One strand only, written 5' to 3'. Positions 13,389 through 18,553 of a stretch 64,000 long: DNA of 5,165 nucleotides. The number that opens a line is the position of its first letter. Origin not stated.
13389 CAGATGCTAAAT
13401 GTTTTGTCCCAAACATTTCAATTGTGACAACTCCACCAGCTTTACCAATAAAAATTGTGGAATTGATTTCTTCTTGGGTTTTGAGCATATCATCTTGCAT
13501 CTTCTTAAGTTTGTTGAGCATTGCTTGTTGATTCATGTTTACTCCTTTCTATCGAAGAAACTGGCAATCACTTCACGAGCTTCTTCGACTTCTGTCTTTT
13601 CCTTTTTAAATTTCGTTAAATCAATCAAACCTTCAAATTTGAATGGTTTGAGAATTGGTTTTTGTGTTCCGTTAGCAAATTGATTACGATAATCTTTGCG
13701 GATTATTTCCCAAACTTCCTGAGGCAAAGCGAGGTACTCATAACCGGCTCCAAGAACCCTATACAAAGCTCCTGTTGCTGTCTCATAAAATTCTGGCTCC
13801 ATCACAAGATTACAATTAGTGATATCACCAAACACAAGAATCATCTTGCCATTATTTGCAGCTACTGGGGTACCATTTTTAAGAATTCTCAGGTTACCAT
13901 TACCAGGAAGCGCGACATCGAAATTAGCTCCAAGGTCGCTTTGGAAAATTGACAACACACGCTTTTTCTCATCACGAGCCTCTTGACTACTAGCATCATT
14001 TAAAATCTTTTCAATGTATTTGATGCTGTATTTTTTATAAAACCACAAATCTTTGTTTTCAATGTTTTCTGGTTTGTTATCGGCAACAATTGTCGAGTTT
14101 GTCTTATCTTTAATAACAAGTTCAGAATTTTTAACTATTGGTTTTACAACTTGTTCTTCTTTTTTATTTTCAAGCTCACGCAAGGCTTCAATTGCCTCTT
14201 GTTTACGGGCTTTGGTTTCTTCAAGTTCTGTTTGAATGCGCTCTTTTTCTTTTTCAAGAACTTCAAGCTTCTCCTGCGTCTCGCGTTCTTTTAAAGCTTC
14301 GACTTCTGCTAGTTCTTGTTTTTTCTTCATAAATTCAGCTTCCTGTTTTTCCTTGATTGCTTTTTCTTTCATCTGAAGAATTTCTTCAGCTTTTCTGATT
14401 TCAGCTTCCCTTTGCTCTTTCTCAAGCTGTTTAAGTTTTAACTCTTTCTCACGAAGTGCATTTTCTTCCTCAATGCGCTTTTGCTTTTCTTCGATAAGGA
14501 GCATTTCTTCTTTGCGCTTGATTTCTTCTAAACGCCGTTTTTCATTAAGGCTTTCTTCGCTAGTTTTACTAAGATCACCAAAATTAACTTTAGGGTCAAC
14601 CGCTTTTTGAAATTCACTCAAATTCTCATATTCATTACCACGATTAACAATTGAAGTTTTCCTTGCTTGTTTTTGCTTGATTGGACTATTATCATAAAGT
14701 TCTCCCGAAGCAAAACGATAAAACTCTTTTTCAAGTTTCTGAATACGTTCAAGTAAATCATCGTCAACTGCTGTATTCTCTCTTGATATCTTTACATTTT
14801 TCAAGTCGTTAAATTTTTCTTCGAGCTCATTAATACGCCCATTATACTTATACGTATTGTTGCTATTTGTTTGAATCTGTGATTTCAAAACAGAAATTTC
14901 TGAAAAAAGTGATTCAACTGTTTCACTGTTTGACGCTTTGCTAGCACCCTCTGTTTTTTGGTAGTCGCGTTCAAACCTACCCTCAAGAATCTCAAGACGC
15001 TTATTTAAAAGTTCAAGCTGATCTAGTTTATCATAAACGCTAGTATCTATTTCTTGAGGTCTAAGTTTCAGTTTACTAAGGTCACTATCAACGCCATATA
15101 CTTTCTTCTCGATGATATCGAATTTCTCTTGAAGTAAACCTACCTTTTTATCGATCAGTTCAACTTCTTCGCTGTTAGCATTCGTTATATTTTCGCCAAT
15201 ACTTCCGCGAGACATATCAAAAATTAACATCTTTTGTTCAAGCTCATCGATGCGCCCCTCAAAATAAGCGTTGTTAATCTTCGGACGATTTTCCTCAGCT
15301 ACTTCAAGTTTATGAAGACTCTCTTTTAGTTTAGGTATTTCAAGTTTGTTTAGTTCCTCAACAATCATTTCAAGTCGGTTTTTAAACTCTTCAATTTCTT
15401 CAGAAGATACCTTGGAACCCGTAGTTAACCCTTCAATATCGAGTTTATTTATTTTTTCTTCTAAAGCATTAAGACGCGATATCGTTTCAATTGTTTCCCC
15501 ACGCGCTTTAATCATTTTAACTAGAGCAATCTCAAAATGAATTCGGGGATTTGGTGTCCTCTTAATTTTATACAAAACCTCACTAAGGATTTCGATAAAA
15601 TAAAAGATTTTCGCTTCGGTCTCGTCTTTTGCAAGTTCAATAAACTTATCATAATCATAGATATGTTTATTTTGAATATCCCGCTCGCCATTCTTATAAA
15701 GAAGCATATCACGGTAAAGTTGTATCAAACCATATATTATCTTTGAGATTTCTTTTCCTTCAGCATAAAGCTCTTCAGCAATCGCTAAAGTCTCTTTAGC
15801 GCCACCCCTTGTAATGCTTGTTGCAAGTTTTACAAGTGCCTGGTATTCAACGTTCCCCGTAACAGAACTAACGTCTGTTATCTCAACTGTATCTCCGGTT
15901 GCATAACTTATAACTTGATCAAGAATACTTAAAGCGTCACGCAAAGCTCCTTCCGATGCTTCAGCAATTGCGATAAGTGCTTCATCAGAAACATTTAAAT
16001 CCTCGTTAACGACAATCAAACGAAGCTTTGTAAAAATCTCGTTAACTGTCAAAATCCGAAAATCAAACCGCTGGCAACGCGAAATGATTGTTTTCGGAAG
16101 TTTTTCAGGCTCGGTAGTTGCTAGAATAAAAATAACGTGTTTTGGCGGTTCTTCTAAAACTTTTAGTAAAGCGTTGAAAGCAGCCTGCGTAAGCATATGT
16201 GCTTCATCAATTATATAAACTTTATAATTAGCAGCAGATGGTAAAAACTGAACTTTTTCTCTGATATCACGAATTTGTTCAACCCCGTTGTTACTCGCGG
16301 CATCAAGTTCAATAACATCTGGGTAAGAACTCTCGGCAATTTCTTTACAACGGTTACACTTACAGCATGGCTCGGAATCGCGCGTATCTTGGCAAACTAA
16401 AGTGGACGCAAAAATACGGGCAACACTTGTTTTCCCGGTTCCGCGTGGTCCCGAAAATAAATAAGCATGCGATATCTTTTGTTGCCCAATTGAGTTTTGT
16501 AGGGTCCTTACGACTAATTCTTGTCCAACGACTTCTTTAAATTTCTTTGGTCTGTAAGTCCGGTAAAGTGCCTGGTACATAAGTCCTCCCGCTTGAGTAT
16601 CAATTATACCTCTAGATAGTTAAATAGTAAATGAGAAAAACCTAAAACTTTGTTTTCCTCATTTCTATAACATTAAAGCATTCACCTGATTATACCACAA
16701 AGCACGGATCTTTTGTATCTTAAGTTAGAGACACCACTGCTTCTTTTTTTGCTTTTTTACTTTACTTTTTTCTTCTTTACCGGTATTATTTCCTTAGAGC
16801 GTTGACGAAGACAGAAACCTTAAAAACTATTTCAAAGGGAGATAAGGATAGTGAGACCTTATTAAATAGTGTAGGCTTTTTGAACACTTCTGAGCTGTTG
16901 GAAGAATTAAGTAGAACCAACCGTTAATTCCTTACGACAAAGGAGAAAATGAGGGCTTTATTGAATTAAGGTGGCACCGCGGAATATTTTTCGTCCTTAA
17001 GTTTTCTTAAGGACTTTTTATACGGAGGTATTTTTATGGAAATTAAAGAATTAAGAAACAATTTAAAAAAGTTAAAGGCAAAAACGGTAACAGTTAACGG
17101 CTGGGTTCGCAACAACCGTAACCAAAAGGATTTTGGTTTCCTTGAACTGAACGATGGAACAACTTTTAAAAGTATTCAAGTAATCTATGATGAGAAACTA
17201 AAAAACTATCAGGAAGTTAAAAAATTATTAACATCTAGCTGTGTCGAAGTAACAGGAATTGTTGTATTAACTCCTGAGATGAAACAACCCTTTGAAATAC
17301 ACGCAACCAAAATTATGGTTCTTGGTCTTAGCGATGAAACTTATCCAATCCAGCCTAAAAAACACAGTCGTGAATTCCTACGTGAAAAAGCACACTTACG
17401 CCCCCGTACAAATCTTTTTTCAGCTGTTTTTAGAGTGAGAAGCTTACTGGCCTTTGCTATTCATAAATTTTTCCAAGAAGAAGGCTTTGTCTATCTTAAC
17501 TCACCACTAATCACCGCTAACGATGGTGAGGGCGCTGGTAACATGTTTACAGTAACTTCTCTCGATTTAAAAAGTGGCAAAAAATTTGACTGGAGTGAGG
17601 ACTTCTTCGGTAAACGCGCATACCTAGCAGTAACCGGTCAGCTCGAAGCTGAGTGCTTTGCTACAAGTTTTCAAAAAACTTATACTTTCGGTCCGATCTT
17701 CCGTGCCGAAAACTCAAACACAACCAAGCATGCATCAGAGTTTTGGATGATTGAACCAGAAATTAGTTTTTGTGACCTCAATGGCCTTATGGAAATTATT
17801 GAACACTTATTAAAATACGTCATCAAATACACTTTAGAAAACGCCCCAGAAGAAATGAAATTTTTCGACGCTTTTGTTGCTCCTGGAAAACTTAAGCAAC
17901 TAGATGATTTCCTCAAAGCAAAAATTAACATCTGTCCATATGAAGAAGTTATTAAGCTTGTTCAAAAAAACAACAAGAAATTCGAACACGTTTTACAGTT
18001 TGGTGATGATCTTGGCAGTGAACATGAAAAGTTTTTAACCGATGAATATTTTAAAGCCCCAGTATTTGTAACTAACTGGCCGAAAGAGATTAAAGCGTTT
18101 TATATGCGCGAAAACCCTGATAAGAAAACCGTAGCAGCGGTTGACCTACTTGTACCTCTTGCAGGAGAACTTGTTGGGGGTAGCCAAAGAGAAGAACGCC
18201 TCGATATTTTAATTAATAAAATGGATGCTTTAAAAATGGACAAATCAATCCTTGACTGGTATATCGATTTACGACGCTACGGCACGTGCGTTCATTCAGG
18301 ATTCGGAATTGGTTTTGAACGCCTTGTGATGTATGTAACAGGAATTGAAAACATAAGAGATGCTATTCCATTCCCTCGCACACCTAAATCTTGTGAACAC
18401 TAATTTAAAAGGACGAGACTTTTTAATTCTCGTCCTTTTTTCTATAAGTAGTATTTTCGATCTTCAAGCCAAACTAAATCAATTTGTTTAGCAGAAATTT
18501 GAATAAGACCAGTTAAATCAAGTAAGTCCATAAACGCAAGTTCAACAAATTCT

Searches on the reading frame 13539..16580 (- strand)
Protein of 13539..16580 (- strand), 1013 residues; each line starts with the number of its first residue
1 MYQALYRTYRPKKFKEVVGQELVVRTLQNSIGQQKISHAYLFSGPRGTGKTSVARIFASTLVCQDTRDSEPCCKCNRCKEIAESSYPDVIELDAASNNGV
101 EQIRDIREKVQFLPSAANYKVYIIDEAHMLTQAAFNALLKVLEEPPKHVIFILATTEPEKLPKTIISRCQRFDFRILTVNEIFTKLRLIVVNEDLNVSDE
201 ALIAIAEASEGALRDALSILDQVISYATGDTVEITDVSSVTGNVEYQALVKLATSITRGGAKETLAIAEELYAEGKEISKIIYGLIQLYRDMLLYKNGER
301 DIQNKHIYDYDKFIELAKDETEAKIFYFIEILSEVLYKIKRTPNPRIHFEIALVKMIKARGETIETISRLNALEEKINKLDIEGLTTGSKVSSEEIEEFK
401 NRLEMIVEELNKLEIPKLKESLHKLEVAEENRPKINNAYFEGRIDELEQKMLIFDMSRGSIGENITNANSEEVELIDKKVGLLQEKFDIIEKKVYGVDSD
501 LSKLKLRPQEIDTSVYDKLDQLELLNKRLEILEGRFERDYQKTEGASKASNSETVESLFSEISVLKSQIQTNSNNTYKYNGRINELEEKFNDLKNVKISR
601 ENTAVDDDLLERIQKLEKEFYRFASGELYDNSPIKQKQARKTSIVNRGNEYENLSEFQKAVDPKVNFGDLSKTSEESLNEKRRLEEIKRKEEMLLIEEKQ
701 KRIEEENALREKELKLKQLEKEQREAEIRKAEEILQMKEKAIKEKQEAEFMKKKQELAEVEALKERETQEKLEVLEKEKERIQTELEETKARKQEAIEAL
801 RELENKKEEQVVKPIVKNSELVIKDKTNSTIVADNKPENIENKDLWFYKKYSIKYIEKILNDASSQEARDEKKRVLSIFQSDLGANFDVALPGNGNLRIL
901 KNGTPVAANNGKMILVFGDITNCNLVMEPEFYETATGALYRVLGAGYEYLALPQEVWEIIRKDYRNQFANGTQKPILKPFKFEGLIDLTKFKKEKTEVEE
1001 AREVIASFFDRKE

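Call 51: search_protein_families(library=pfam, proteins=[window:13539-16580:-], max_evalue=0.00001)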
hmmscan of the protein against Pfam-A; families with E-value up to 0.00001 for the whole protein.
window:13539-16580:- (1013 aa): 5 families
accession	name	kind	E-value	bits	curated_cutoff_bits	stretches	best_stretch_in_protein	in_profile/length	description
PF13177.12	DNA_pol3_delta2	-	3e-50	170.8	27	1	20-175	2-158/161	DNA polymerase III, delta subunit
PF00004.35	AAA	-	4.3e-15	56.8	21.2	1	41-176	2-127/131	ATPase family associated with various cellular activities (AAA)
PF22608.2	DNAX_ATPase_lid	-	2e-11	43.9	27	1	182-229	2-49/49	DNA polymerase III clamp loader subunit, ATPase lid domain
PF12169.13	DNA_pol3_gamma3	-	7e-10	39.3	24.4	1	234-359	3-130/143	DNA polymerase III subunits gamma and tau domain III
PF13401.12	AAA_22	-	1.6e-06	28.9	27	0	41-156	9-123/130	AAA domain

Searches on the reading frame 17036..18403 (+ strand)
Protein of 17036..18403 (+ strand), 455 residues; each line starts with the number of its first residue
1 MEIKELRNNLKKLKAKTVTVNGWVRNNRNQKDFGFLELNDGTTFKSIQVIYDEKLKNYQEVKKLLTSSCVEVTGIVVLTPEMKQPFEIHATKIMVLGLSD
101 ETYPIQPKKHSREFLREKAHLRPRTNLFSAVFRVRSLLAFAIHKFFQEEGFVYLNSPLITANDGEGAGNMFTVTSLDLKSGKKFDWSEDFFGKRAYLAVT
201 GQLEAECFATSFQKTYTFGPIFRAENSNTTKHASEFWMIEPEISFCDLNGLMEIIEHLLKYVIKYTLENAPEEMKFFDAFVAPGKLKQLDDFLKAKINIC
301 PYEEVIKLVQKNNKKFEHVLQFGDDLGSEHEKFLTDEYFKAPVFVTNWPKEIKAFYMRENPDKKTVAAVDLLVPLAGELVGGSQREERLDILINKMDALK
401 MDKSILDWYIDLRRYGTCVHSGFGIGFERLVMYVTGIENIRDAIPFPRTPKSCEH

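Call 51: search_protein_families(library=pfam, proteins=[window:17036-18403:+], max_evalue=0.00001)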
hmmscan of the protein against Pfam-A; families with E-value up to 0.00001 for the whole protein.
window:17036-18403:+ (455 aa): 2 families
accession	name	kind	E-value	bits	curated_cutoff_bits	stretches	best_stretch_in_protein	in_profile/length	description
PF00152.25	tRNA-synt_2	-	4.1e-61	207.1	25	1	113-449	3-307/308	tRNA synthetases class II (D, K and N)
PF01336.31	tRNA_anti-codon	-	1.4e-12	47.8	27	1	18-96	1-75/75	OB-fold nucleic acid binding domain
